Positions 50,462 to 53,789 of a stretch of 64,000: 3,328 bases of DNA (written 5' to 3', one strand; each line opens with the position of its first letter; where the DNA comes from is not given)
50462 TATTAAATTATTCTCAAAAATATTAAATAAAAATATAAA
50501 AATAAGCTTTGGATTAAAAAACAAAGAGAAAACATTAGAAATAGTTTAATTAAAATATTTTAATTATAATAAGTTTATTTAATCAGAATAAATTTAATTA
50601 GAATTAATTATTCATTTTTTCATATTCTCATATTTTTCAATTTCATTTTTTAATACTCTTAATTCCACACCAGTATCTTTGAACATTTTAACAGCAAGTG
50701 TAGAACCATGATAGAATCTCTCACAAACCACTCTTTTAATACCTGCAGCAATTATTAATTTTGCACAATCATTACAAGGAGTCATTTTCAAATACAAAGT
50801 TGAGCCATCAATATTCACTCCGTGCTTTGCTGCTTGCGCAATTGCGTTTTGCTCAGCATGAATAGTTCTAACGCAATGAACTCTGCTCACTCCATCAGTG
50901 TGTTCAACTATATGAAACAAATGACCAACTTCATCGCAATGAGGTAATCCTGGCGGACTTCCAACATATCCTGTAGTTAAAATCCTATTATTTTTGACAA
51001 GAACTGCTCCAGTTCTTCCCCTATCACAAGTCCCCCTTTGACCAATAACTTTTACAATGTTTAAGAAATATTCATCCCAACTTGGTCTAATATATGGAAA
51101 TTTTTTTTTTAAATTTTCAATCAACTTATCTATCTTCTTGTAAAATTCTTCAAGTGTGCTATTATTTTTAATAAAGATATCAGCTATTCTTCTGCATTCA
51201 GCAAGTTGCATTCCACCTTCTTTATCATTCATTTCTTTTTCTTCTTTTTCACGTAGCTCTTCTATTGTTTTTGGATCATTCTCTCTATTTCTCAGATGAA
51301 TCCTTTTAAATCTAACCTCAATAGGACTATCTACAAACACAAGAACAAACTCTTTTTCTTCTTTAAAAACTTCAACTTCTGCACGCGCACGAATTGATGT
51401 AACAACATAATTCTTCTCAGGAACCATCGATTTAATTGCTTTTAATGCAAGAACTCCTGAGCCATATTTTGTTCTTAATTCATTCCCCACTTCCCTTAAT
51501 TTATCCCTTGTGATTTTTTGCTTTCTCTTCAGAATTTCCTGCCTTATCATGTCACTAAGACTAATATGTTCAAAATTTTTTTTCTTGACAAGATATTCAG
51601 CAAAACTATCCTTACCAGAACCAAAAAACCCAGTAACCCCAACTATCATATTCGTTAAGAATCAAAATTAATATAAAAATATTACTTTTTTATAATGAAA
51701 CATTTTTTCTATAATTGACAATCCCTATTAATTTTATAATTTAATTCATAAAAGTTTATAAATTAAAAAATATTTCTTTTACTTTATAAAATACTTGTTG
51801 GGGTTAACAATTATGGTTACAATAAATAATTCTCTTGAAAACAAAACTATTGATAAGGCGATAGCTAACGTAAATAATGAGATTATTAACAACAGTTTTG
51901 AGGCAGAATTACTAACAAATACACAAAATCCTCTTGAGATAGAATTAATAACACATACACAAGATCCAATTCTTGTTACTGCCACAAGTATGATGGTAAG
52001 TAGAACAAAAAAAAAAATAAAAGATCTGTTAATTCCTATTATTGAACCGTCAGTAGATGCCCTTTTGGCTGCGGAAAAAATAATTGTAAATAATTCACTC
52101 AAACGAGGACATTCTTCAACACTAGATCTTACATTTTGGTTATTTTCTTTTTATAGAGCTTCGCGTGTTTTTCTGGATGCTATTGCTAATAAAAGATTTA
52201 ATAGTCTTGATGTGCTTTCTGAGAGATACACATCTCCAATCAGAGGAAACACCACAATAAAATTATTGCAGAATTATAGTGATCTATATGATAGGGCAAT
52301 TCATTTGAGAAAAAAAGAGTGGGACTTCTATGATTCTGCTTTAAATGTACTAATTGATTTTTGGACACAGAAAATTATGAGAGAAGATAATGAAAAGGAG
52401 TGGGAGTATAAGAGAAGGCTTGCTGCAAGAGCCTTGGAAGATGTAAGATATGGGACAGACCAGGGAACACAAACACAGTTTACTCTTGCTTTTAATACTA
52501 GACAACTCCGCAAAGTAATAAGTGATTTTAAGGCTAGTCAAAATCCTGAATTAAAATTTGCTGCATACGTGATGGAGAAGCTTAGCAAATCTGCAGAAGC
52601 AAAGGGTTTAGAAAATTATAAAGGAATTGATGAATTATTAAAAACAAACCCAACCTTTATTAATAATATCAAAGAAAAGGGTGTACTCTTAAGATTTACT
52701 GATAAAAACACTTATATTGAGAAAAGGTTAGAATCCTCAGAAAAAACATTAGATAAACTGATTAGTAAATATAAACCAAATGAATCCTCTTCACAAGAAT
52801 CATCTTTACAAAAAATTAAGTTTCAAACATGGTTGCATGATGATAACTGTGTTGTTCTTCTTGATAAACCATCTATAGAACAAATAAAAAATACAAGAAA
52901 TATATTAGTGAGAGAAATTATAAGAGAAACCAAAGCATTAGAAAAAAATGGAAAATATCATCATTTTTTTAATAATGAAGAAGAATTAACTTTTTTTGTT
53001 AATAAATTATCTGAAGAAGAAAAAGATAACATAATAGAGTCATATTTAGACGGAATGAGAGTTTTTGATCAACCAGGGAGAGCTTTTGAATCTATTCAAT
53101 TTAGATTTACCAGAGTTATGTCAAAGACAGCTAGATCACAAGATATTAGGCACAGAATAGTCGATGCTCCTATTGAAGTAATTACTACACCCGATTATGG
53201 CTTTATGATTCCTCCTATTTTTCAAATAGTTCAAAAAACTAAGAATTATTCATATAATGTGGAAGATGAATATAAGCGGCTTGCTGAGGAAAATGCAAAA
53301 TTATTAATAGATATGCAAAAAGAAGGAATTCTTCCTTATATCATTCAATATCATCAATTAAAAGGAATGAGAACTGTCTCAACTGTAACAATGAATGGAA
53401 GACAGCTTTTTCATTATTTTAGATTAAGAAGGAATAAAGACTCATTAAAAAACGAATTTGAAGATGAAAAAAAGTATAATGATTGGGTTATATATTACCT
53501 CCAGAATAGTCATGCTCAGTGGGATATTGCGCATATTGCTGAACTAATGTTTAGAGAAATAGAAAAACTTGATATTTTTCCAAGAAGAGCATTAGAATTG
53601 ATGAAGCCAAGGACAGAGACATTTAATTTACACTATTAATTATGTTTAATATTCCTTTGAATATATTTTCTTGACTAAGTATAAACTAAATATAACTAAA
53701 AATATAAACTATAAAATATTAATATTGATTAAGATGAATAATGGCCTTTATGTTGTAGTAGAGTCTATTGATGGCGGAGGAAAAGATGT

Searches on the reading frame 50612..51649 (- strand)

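Call 63: search_protein_families(library=pfam, proteins=[window:50612-51649:-], max_evalue=0.00001)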
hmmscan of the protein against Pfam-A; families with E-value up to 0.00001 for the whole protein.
window:50612-51649:- (345 aa): 4 families
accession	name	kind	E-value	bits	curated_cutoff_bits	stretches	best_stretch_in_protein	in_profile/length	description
PF00383.29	dCMP_cyt_deam_1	-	5.9e-24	84.4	25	1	190-309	2-100/102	Cytidine and deoxycytidylate deaminase zinc-binding region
PF14437.12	MafB19-deam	-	5.3e-15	56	27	1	190-310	2-100/142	MafB19-like deaminase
PF13207.12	AAA_17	-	4e-13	50.3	27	1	7-133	2-136/136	AAA domain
PF13238.12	AAA_18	-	6.6e-11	43.2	29.4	1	3-136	1-122/128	AAA domain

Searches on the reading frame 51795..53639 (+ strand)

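Call 63: search_protein_families(library=pfam, proteins=[window:51795-53639:+], max_evalue=0.00001)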
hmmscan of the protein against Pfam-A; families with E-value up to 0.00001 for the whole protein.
window:51795-53639:+ (614 aa): 1 family
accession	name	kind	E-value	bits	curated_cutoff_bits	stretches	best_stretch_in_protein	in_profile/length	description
PF02511.20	Thy1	-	4.6e-24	85.7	24.8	2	50-243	1-163/191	Thymidylate synthase complementing protein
